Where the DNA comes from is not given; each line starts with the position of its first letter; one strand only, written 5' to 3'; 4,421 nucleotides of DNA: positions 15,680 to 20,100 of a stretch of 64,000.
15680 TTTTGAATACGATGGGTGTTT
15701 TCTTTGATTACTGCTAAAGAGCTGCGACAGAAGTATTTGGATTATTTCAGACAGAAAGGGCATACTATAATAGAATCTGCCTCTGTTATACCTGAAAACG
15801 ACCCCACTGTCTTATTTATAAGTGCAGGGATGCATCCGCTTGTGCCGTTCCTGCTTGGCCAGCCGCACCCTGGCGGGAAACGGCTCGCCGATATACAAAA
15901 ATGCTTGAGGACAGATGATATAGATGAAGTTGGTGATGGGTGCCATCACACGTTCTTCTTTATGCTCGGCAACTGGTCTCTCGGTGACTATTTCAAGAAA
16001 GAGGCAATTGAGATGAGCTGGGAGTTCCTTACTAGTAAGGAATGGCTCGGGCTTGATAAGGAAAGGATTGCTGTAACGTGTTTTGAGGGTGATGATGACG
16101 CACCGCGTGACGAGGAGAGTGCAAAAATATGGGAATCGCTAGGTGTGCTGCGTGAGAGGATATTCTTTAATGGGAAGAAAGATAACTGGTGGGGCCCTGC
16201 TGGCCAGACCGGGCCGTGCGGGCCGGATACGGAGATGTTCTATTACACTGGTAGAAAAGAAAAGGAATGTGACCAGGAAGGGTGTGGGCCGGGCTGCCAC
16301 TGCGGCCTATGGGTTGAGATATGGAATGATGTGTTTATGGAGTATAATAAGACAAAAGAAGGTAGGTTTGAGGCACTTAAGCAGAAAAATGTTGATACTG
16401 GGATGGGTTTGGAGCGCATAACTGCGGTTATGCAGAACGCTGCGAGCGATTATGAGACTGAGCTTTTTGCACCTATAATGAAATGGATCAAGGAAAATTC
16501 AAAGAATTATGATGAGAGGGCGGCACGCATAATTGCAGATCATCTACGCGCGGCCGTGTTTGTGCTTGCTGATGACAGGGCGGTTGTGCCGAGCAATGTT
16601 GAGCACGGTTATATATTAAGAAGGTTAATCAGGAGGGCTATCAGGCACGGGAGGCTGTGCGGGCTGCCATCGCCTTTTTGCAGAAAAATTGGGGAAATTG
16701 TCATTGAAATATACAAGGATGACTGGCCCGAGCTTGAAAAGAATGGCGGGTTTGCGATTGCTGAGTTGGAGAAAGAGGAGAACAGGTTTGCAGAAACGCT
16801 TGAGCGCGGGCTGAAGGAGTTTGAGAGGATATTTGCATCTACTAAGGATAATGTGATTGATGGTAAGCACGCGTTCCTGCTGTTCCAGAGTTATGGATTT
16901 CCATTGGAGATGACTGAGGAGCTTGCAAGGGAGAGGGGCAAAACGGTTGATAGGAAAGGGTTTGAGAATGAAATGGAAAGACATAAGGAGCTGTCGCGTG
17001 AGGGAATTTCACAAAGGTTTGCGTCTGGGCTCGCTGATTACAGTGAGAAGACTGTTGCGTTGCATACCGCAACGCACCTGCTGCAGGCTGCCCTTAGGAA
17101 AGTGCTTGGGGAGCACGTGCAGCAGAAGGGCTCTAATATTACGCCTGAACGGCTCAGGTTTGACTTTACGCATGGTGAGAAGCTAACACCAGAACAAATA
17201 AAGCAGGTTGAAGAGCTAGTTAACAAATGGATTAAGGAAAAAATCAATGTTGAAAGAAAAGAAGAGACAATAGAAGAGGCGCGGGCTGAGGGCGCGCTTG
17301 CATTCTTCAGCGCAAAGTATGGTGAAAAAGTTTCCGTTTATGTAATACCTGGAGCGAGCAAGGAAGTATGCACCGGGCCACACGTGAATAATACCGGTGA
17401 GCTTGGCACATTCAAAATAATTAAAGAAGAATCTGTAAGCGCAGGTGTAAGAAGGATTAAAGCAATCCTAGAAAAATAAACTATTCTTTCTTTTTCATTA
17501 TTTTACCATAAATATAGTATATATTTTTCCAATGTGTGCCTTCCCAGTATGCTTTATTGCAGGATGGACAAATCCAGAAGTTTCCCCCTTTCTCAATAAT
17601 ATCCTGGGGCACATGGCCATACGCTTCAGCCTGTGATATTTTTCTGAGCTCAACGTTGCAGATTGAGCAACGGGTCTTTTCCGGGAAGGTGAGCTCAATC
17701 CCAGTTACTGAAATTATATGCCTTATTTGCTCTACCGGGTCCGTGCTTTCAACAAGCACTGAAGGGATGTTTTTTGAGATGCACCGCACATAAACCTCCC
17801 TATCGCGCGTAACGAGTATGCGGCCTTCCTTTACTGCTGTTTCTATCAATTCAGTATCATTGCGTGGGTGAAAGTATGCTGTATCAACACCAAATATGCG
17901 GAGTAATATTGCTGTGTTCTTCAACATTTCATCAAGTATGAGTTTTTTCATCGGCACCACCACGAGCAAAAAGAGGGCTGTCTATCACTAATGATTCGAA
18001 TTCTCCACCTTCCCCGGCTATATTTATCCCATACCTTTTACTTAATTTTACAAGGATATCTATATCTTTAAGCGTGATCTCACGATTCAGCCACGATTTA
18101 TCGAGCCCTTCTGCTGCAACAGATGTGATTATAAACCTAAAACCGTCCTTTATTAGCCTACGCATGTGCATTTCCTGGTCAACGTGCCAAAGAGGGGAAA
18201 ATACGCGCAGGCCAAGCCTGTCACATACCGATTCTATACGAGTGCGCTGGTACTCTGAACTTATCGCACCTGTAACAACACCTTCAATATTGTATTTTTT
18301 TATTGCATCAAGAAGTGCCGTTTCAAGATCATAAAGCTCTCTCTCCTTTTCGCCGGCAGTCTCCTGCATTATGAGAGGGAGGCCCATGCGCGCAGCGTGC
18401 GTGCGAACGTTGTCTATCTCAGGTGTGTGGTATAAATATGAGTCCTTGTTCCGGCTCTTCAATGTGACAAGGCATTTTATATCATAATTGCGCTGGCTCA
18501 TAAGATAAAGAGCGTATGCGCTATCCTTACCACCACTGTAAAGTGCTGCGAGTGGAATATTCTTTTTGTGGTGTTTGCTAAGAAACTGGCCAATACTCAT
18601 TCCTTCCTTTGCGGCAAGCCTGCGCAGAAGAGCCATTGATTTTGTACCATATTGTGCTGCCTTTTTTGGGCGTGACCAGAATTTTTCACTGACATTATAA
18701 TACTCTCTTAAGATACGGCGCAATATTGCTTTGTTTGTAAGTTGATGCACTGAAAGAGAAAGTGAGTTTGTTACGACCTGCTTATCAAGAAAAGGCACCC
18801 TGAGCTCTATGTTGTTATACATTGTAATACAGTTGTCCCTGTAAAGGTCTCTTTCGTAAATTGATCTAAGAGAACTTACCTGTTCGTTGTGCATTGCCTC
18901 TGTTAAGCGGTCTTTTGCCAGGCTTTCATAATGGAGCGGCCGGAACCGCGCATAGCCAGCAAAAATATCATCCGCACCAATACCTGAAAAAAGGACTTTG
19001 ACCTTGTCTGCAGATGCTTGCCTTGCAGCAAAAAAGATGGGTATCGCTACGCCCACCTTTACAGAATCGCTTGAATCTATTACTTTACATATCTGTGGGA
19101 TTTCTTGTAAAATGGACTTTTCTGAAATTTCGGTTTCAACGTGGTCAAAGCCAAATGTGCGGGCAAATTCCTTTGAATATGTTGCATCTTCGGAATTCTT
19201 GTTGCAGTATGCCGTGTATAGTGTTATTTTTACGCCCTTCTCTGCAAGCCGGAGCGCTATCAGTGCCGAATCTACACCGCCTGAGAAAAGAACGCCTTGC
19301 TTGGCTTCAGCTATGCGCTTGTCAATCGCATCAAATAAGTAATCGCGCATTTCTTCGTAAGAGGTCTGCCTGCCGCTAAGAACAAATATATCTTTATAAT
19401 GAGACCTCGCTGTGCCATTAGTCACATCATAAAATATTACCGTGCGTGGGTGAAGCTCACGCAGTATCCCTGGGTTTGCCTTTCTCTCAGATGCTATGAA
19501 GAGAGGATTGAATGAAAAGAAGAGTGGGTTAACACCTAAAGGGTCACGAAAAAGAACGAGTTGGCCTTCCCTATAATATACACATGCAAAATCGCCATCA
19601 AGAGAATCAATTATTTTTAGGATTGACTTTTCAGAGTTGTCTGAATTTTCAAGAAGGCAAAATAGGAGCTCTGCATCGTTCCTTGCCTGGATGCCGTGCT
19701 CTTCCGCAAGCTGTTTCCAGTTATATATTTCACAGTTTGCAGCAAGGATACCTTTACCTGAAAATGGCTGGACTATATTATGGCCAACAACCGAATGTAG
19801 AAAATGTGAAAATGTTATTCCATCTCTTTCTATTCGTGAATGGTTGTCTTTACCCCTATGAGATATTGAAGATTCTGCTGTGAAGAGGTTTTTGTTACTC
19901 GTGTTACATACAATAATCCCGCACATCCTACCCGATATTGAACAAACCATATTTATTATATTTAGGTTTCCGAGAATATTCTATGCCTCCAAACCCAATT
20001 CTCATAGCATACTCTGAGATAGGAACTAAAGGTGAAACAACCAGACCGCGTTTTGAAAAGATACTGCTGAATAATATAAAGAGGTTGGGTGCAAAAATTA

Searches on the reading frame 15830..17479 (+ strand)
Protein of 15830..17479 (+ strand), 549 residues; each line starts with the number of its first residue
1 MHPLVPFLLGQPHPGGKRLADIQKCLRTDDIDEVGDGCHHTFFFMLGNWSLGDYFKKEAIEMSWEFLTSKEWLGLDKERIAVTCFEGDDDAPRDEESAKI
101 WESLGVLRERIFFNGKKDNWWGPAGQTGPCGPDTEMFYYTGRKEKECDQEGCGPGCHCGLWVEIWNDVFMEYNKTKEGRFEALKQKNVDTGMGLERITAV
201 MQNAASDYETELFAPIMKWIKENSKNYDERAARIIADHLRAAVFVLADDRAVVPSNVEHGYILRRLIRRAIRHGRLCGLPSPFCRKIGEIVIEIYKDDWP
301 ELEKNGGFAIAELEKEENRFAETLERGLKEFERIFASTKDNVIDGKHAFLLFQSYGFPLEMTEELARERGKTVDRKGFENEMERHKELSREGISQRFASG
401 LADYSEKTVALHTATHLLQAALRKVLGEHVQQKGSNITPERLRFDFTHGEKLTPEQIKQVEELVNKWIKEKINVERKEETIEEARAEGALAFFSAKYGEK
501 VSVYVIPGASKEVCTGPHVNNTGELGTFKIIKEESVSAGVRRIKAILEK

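Call 42: search_protein_families(library=pfam, proteins=[window:15830-17479:+], max_evalue=0.00001)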
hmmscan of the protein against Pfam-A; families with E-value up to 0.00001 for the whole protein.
window:15830-17479:+ (549 aa): 2 families
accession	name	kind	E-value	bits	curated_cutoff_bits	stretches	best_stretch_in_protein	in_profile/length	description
PF01411.24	tRNA-synt_2c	-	1.4e-117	394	30.3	1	1-397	38-436/552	tRNA synthetases class II (A)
PF07973.19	tRNA_SAD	-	3.3e-15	56.2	24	1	501-543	1-43/44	Threonyl and Alanyl tRNA synthetase second additional domain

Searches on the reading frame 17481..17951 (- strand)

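Call 42: search_protein_families(library=pfam, proteins=[window:17481-17951:-], max_evalue=0.00001)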
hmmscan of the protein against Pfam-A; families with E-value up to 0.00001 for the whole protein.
window:17481-17951:- (156 aa): 1 family
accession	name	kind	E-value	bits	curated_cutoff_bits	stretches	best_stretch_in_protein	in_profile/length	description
PF01927.22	Mut7-C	-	5e-40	137.4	23.3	1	2-145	1-143/146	Mut7-C RNAse domain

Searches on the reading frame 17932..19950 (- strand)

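Call 42: search_protein_families(library=pfam, proteins=[window:17932-19950:-], max_evalue=0.00001)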
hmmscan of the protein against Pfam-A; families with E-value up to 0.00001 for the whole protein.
window:17932-19950:- (672 aa): 7 families
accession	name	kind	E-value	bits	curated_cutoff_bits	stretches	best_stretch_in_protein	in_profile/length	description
PF01902.24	Diphthami_syn_2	-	2e-64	217.6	23.2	1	468-662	4-193/219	Diphthamide synthase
PF00733.27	Asn_synthase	-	8.8e-44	151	21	2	201-347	2-149/354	Asparagine synthase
PF13537.11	GATase_7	-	6e-13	49.3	25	1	61-158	14-120/123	Glutamine amidotransferase domain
PF24167.1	DUF7411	-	5.2e-11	42.9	28.7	0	218-284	3-67/194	Family of unknown function (DUF7411)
PF13522.11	GATase_6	-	1.2e-09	38.7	27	1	52-147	19-120/130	Glutamine amidotransferase domain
PF06508.19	QueC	-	1e-06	28.8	22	0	220-276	4-61/210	Queuosine biosynthesis protein QueC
PF03054.22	tRNA_Me_trans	-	1.5e-06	28.5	20.6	0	220-253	5-38/202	tRNA methyl transferase HUP domain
